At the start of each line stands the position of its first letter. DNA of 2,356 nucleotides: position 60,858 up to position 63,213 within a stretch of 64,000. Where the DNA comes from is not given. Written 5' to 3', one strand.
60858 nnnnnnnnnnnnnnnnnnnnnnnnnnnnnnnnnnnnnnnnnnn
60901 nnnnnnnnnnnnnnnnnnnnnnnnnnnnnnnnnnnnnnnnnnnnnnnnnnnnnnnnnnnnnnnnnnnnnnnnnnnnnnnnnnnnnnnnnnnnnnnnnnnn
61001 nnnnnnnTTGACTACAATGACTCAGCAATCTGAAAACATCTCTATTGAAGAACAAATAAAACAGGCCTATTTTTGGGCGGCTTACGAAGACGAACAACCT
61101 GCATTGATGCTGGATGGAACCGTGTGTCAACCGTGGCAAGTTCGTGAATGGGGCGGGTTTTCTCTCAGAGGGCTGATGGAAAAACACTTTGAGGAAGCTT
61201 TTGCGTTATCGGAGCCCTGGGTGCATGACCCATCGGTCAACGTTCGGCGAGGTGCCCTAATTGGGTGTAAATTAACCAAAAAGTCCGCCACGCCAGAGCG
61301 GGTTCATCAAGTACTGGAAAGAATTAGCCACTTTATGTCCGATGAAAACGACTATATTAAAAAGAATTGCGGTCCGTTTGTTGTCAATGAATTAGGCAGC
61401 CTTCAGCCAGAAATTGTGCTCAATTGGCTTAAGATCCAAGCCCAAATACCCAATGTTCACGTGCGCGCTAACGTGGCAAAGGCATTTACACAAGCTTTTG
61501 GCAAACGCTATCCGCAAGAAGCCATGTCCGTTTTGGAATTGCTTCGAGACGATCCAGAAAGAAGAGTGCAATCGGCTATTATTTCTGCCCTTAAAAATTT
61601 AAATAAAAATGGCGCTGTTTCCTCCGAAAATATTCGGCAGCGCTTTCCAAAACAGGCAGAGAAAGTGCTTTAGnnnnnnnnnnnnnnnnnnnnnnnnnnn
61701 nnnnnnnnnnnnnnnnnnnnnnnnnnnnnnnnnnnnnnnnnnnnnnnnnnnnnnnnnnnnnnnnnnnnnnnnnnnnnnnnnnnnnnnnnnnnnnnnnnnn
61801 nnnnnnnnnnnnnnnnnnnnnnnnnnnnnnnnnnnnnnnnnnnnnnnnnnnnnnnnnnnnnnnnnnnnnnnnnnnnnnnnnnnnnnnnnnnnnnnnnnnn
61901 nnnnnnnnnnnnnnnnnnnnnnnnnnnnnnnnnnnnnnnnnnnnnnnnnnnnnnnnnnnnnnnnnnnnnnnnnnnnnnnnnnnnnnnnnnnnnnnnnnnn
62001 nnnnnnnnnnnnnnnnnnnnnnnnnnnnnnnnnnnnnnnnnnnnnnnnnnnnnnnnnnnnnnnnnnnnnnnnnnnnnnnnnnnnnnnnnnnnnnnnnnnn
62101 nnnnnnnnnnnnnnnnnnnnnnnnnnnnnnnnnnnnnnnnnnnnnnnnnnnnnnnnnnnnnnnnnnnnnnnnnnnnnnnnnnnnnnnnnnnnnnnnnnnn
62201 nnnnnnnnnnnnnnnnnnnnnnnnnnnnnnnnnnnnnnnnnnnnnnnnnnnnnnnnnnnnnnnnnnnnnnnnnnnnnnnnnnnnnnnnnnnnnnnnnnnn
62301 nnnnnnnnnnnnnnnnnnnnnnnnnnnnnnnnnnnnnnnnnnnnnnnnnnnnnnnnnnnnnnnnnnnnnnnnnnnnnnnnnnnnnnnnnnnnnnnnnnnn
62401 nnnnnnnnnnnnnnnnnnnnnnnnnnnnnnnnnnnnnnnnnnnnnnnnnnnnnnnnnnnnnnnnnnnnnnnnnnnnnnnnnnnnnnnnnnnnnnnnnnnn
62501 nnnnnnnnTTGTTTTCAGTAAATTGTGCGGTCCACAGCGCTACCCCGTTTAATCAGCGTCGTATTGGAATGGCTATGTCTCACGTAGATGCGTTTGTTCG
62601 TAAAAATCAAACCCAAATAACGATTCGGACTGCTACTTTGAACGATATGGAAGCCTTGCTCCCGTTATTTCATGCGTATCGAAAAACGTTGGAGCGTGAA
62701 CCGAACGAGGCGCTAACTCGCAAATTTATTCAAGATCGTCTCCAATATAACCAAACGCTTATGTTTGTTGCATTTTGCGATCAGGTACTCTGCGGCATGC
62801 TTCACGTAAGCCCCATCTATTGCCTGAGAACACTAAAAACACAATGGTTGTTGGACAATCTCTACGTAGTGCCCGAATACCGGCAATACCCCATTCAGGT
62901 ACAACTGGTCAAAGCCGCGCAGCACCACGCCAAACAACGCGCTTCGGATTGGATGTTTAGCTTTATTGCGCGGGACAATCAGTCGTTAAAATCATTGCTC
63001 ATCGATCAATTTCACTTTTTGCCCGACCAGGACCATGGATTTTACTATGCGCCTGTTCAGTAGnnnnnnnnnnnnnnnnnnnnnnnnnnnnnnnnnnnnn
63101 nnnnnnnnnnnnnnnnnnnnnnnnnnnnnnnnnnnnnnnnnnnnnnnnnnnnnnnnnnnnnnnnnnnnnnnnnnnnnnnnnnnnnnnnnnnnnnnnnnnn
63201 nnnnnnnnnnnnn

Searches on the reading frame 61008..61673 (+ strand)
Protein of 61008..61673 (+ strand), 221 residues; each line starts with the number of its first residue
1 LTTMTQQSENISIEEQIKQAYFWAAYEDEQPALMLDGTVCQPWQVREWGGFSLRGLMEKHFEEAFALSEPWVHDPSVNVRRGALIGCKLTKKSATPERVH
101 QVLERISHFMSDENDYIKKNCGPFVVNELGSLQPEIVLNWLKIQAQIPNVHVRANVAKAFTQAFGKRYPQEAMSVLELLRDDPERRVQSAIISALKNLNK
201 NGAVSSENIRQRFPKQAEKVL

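Call 3: search_protein_families(library=pfam, proteins=[window:61008-61673:+], max_evalue=0.01)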
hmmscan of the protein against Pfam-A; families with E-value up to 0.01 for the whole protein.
window:61008-61673:+ (221 aa): 4 families
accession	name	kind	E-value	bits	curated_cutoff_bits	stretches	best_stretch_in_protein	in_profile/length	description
PF13646.12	HEAT_2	-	6.8e-08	33.1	27.7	1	125-196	20-88/88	HEAT repeats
PF08713.17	DNA_alkylation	-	8.4e-06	26.1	21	1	56-145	114-198/213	DNA alkylation repair enzyme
PF02985.28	HEAT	-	4.3e-05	23.8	23.5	0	175-199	5-28/31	HEAT repeat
PF12717.13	Cnd1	-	0.00016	22.2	26.4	0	72-139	30-95/162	non-SMC mitotic condensation complex subunit 1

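Call 4: search_protein_families(library=ncbifam, proteins=[window:61008-61673:+], max_evalue=0.01)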
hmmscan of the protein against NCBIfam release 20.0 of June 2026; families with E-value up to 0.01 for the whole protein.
window:61008-61673:+ (221 aa): 1 family
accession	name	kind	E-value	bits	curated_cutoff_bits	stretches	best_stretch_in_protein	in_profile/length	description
NF045915.1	PhycobilmeDegNblB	equivalog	0.00037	20.1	300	1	126-201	22-97/214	phycobilisome degradation protein NblB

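Call 36: search_solved_structures(query=A2, max_evalue=1)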
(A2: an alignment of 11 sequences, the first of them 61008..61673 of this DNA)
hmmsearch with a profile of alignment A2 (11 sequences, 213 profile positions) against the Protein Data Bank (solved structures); distinct sequences matched with E-value up to 1: 79 (the best 60 are shown).
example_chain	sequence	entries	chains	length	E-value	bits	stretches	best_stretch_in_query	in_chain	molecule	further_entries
5w0w_A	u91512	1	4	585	1.6e-13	53.7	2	20-185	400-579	Serine/threonine-protein phosphatase 2A 65 kDa regulatory subunit A alpha isoform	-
9mf5_A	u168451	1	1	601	1.6e-13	53.7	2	20-182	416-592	Serine/threonine-protein phosphatase 2A 65 kDa regulatory subunit A beta isoform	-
8so0_A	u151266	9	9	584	1.6e-13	53.7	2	20-185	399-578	Serine/threonine-protein phosphatase 2A 65 kDa regulatory subunit A alpha isoform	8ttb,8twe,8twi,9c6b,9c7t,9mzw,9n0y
4i5l_A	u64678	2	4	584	1.6e-13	53.7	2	20-185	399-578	Serine/threonine-protein phosphatase 2A 65 kDa regulatory subunit A alpha isoform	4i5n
6iur_A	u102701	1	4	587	1.7e-13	53.7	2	20-185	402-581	PP2A scaffolding subunit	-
3dw8_A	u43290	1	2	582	1.8e-13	53.6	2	20-185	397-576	Serine/threonine-protein phosphatase 2A 65 kDa regulatory subunit A alpha isoform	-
8rbx_p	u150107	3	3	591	1.8e-13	53.6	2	20-185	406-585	Serine/threonine-protein phosphatase 2A 65 kDa regulatory subunit A alpha isoform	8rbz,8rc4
2nyl_A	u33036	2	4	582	1.8e-13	53.6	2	20-185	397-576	Protein phosphatase 2, regulatory subunit A (PR 65), alpha isoform | Protein phosphatase 2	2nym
1b3u_A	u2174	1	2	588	1.8e-13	53.5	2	20-185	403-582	PROTEIN (PROTEIN PHOSPHATASE PP2A)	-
2ie3_A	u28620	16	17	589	1.9e-13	53.5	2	20-185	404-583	Protein Phosphatase 2, regulatory subunit A (PR 65), alpha isoform | Serine/threonine-protein phosphatase 2A 65 kDa regulatory subunit A alpha isoform | PP2A-A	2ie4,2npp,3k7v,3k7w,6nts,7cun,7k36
2pkg_A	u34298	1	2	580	1.9e-13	53.5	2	20-185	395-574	Serine/threonine-protein phosphatase 2A 65 kDa regulatory subunit A alpha isoform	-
8uwb_A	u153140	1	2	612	2.1e-13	53.3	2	20-185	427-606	Serine/threonine-protein phosphatase 2A catalytic subunit alpha isoform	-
8uo5_A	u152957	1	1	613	2.1e-13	53.3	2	20-185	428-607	Serine/threonine-protein phosphatase 2A 65 kDa regulatory subunit A alpha isoform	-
3fga_A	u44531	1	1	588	2.3e-13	53.2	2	20-185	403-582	Serine/threonine-protein phosphatase 2A 65 kDa regulatory subunit A alpha isoform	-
2iae_A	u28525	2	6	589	2.3e-13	53.2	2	20-185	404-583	Serine/threonine-protein phosphatase 2A 65 kDa regulatory subunit A alpha isoform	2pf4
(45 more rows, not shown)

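Call 69: find_homologous_proteins(query=window:61008-61673:+)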
Query window:61008-61673:+ (221 aa): 10 proteins with E <= 0.001 among 166 candidates.
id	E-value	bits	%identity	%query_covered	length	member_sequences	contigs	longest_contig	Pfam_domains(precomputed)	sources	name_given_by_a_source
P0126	1.9e-142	490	100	99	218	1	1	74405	PF08713.18,PF13646.13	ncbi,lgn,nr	ncbi:MAG: HEAT repeat domain-containing protein [Candidatus Melainabacteria bacterium]|nr:HEAT repea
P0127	1.2e-86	308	70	90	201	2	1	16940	PF08713.18,PF13646.13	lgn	-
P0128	4.1e-66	241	53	92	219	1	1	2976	-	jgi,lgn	-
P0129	2.9e-44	169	45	80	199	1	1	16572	PF02985.29,PF08713.18,PF13646.13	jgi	jgi:hypothetical protein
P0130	6.9e-44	168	42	94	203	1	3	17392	PF02985.29,PF08713.18,PF13513.13,PF13646.13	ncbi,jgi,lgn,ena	jgi:3-methyladenine DNA glycosylase AlkC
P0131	2.8e-40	156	46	74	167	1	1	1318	PF02985.29,PF13646.13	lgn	-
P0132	1.2e-39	154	42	81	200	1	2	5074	PF13646.13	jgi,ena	-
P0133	1.5e-37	147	43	76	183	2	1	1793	PF02985.29,PF08713.18,PF13646.13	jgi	jgi:3-methyladenine DNA glycosylase AlkC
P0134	3.1e-35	140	41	81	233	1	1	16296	PF02985.29,PF08713.18,PF13646.13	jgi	jgi:3-methyladenine DNA glycosylase AlkC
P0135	6.2e-34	135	40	81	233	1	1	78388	PF02985.29,PF08713.18,PF13646.13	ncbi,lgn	-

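Call 80: predict_structure(alignment_id=A7)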
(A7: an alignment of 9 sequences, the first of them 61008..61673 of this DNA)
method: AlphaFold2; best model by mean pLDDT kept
length: 221 residues; sequences in the alignment: 9
mean_pLDDT: 92.1   pTM: 0.85
mean pLDDT of the five models: 92.1, 91.4, 91.2, 90.9, 89.4
residues with pLDDT >= 90: 185; 70-90: 27; 50-70: 2; < 50: 7
segments of 3 or more residues with pLDDT < 50: 1-7
pLDDT, mean of each block of 10 residues (from residue 1): 45 96 97 95 96 96 98 96 94 95 95 87 85 94 96 95 89 97 96 96 94 96 93
secondary structure, 60 per line:
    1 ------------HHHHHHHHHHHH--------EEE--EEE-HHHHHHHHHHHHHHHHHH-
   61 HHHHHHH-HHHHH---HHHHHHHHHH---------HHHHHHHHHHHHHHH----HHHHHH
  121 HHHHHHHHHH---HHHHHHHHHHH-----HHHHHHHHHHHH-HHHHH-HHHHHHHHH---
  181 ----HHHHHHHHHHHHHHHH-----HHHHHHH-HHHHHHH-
elements in order: H13-24 E33-35 E38-40 H42-59 H61-67 H69-73 H77-86 H96-110 H115-130 H134-144 H150-161 H163-167 H169-177 H185-200 H206-212 H214-220

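Call 82: fold_search(model_id=the predicted structure, library=pdb)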
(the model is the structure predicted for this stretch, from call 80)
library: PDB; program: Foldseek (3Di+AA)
matches with E <= 10: 1264; with E <= 0.001: 2
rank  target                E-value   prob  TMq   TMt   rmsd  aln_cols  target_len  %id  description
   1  4jw2_B                5.0e-04  1.00  0.46  0.51   7.1       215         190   15  Selection of specific protein binders for pre-defined targets from an optimized library of artificial helicoidal repea (released 2013-09-25)
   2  5mfb_A                9.0e-04  1.00  0.37  0.35   9.5       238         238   16  Designed armadillo repeat protein YIII(Dq)4CqI (released 2017-09-13)
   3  7q1f_T                1.1e-03  1.00  0.37  0.38   9.9       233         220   16  CPAP:TUBULIN:IE5 ALPHAREP COMPLEX (released 2022-04-20)
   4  7z0g_T                1.2e-03  1.00  0.36  0.37  10.0       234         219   17  CPAP:TUBULIN:IE5 ALPHAREP COMPLEX P1 SPACE GROUP (released 2022-04-13)
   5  8aw4_A                1.2e-03  1.00  0.47  0.53   6.7       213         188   16  Structure of a complex of biosynthetic proteins bB-E3 and bGFPD-YY (released 2022-12-28)
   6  7p0h_A                1.3e-03  1.00  0.34  0.21   9.3       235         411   16  Crystal structure of Helicobacter pylori ComF fused to an artificial alphaREP crystallization helper(named B2) (released 2022-04-06)
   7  7z0g_C                1.4e-03  1.00  0.37  0.37   9.4       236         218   15  CPAP:TUBULIN:IE5 ALPHAREP COMPLEX P1 SPACE GROUP (released 2022-04-13)
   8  6ft5                  1.6e-03  1.00  0.46  0.53   6.4       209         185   16  Structure of A3_A3, an artificial bi-domain protein based on two identical alphaRep A3 domains (released 2018-08-08)
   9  6mq7_A                1.6e-03  1.00  0.44  0.41   8.2       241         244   12  Crystal structure of CLASP1 TOG2 domain at 1.78A resolution (released 2019-07-17)
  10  4hxt                  1.6e-03  1.00  0.36  0.33   9.4       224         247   11  Crystal Structure of Engineered Protein. Northeast Structural Genomics Consortium Target OR329 (released 2012-11-21)
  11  3ltj                  1.9e-03  1.00  0.47  0.53   6.8       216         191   16  Structure of a new family of artificial alpha helicoidal repeat proteins (alpha-Rep) based on thermostable HEAT-like rep (released 2010-10-13)
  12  2ot8_A                1.9e-03  1.00  0.39  0.15   9.9       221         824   14  Karyopherin Beta2/Transportin-hnRNPM NLS Complex (released 2007-04-10)
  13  6gx7_E                1.9e-03  1.00  0.46  0.52   6.6       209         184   18  Tubulin-CopN-alphaRep complex (released 2019-04-24)
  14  8hkw_A                1.9e-03  1.00  0.37  0.23  10.6       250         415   13  Crystal structure of importin-alpha3 bound to the 53BP1 nuclear localization signal (released 2022-12-21)
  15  8twe_A                2.0e-03  1.00  0.49  0.32   5.9       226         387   12  Cryo-EM structure of the PP2A:B55-FAM122A complex, B55 body (released 2023-11-01)
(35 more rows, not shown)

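Call 85: search_protein_families(library=padloc, proteins=[window:61008-61673:+], max_evalue=0.001)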
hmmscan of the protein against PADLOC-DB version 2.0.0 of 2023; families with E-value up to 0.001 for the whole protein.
window:61008-61673:+ (221 aa): 0 families

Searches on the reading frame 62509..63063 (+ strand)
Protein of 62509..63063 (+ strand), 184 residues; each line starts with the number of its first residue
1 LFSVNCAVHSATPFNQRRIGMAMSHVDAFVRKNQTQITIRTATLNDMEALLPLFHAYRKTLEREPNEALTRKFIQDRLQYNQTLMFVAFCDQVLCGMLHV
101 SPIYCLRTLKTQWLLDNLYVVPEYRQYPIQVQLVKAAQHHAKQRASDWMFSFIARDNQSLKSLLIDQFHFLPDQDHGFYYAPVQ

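Call 3: search_protein_families(library=pfam, proteins=[window:62509-63063:+], max_evalue=0.01)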
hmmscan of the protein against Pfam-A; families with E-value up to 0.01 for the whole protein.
window:62509-63063:+ (184 aa): 3 families
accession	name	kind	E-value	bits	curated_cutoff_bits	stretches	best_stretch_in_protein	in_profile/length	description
PF00583.31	Acetyltransf_1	-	8.9e-05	23.2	20.7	1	60-157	7-104/116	Acetyltransferase (GNAT) family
PF13673.13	Acetyltransf_10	-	0.00047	20.6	23.6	1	63-145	11-84/128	Acetyltransferase (GNAT) domain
PF13508.13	Acetyltransf_7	-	0.0049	17.7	27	1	84-144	4-60/84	Acetyltransferase (GNAT) domain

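Call 4: search_protein_families(library=ncbifam, proteins=[window:62509-63063:+], max_evalue=0.01)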
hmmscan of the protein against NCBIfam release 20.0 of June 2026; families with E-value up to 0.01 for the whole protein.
window:62509-63063:+ (184 aa): 4 families
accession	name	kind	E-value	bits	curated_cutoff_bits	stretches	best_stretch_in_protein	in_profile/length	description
NF000224.3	AAC_6p_Acine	exception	9.9e-06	25.6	225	1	54-158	14-121/146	AAC(6')-Ighjkrstuvwx family aminoglycoside N-acetyltransferase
NF043067.1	AAC_6p_group_E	equivalog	5.2e-05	23.1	140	1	63-158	18-116/140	aminoglycoside 6'-N-acetyltransferase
NF000158.2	AAC_6p_Il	exception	0.0017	18.3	270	1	114-147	84-117/152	aminoglycoside N-acetyltransferase AAC(6')-Il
NF033083.0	AAC_3_I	equivalog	0.0094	16.1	200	0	40-149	5-114/145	AAC(3)-I family aminoglycoside N-acetyltransferase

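Call 85: search_protein_families(library=padloc, proteins=[window:62509-63063:+], max_evalue=0.001)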
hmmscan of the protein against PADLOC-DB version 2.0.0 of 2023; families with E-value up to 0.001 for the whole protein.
window:62509-63063:+ (184 aa): 0 families
